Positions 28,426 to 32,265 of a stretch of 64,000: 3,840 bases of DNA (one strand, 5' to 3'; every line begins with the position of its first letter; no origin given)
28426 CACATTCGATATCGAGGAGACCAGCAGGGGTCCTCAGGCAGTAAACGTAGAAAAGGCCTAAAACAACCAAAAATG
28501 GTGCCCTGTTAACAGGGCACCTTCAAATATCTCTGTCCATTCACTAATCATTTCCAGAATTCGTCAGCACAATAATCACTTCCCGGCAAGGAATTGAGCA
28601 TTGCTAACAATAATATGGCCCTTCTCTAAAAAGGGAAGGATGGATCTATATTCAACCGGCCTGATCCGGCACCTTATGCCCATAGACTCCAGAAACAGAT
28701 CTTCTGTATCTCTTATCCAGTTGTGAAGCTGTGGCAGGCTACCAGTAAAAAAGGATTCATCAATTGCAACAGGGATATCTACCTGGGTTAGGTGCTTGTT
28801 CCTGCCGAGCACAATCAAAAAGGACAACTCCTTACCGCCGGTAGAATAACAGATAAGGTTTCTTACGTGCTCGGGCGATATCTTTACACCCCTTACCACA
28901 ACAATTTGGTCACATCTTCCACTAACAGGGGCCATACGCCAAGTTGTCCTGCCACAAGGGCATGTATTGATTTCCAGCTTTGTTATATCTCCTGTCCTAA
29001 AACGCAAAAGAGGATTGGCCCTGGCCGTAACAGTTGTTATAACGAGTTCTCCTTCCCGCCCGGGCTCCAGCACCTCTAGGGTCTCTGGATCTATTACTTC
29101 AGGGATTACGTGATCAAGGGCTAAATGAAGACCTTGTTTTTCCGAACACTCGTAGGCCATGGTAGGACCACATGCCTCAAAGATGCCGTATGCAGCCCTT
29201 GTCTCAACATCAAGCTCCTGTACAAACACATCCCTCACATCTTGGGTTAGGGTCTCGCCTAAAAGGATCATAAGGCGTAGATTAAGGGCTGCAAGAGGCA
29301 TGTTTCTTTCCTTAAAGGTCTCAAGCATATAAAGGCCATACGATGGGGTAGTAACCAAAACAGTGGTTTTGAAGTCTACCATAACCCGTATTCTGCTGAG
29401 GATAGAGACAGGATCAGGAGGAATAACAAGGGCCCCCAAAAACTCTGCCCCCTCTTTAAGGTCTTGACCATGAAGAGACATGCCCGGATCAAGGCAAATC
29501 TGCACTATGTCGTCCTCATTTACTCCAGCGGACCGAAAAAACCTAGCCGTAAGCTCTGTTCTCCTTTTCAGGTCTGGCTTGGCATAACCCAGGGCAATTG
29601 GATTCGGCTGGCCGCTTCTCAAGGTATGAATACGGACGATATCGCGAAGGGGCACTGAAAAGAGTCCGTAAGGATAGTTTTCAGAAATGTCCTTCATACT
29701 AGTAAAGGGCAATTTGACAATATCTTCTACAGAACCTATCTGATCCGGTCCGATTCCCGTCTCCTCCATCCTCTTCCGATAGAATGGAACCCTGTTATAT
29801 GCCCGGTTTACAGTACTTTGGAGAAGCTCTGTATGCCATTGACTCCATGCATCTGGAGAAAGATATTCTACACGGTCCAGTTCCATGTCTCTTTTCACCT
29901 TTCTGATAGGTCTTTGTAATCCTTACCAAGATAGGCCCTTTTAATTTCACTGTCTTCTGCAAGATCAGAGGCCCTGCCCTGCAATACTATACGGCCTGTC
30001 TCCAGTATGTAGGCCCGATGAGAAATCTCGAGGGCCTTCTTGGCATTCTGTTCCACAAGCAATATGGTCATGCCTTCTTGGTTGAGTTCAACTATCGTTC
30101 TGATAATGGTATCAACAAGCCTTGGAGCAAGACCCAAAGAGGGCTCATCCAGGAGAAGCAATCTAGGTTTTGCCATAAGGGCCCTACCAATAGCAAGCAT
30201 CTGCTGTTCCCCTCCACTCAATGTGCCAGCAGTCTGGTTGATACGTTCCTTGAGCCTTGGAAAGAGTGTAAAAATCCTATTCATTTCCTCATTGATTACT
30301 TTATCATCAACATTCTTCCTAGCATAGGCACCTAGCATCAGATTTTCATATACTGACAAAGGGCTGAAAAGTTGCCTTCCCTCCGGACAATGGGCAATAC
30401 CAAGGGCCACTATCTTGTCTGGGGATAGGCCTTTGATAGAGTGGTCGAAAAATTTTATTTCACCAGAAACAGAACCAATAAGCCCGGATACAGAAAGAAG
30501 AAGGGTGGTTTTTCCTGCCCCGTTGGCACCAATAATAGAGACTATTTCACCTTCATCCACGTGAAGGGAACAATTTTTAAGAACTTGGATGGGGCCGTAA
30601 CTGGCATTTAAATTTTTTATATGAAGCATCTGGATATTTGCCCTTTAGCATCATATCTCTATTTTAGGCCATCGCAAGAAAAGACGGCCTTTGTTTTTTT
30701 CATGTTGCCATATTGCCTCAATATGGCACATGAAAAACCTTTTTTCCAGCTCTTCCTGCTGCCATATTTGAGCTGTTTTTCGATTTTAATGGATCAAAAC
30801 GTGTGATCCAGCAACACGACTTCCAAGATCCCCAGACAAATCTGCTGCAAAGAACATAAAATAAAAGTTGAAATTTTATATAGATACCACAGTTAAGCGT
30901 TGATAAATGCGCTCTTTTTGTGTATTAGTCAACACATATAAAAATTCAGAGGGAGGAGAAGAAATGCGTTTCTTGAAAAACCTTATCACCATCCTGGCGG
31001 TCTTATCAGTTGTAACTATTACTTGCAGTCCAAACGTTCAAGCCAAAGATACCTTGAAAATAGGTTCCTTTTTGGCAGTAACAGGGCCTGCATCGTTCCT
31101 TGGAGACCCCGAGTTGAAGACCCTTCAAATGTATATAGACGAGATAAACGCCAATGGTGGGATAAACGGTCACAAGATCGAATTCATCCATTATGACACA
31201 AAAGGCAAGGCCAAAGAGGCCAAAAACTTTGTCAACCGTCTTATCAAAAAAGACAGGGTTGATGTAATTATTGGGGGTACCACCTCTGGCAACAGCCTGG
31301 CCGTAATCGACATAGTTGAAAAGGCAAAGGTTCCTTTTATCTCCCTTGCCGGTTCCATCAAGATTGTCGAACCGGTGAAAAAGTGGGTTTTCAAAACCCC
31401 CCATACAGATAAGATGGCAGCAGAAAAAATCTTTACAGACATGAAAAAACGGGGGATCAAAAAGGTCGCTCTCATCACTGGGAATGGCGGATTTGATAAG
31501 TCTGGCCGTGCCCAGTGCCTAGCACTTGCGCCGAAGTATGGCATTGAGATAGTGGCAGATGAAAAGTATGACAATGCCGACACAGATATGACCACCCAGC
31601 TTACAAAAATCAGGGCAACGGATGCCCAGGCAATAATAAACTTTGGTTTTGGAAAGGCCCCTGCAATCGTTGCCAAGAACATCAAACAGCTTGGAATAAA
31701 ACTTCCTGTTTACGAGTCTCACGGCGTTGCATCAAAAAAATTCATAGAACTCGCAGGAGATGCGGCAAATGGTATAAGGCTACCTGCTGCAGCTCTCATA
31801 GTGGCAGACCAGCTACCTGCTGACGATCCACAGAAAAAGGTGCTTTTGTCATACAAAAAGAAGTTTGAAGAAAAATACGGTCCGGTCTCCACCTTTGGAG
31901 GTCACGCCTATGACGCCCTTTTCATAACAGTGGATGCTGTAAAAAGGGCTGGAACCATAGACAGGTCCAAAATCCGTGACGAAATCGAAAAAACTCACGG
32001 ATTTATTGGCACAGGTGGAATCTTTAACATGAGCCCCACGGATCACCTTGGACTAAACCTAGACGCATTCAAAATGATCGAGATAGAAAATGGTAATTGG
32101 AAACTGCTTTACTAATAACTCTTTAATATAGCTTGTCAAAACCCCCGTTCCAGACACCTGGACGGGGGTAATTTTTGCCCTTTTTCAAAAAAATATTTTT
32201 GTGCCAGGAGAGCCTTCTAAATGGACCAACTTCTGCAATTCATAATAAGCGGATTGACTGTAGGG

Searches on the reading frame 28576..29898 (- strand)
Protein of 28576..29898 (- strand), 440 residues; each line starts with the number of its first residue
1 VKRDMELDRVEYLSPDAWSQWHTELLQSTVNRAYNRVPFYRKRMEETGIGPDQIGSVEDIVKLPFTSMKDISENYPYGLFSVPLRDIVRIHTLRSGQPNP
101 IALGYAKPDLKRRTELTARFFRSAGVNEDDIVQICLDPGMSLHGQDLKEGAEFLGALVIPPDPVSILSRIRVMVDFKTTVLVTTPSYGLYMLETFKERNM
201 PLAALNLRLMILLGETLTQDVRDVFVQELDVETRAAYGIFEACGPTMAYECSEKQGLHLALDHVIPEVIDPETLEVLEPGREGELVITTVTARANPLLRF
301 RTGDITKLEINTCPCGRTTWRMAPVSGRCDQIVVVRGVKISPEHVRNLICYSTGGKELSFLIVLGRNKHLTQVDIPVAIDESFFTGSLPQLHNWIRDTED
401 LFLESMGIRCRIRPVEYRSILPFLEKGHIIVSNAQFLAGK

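Call 29: search_protein_families(library=ncbifam, proteins=[window:28576-29898:-], max_evalue=1e-10)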
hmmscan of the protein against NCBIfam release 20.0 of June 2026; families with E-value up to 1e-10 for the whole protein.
window:28576-29898:- (440 aa): 6 families
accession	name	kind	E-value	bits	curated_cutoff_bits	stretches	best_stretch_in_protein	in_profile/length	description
NF041878.1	paak_haloarch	equivalog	1e-93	314.3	700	1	10-396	5-390/427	phenylacetate--CoA ligase PaaK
TIGR02155.1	PA_CoA_ligase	equivalog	2.4e-82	276.7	646.3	1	13-416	3-404/422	phenylacetate--CoA ligase PaaK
NF045666.1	DVU1553_fam_AMP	equivalog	2.8e-47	161.4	300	1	10-328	15-330/331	DVU_1553 family AMP-dependent CoA ligase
NF053551.1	FlxY_rubin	equivalog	1.4e-43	149.2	520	1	14-353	5-347/424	flexirubin biosynthesis putative acyl-CoA ligase FlxY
TIGR03335.1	F390_ftsA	equivalog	2.8e-36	125.2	458.7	1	24-325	20-326/445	coenzyme F390 synthetase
NF041217.1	BagE_FevW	exception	3.1e-26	92.3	800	1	24-349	19-331/424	bagremycin/ferroverdin synthetase BagE/FevW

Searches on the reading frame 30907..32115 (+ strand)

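Call 29: search_protein_families(library=ncbifam, proteins=[window:30907-32115:+], max_evalue=1e-10)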
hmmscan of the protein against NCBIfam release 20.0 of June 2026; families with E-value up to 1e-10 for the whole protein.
window:30907-32115:+ (402 aa): 3 families
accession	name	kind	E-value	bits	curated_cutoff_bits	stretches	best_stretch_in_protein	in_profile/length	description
NF011933.0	PRK15404.1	subfamily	2e-23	83.1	477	1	33-363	11-333/370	high-affinity branched-chain amino acid ABC transporter substrate-binding protein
TIGR03669.1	urea_ABC_arch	equivalog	8.3e-21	74.4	494.8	1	52-363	3-308/375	urea ABC transporter substrate-binding protein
TIGR03407.1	urea_ABC_UrtA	exception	4.6e-18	65.2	492.75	1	68-380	19-329/361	urea ABC transporter substrate-binding protein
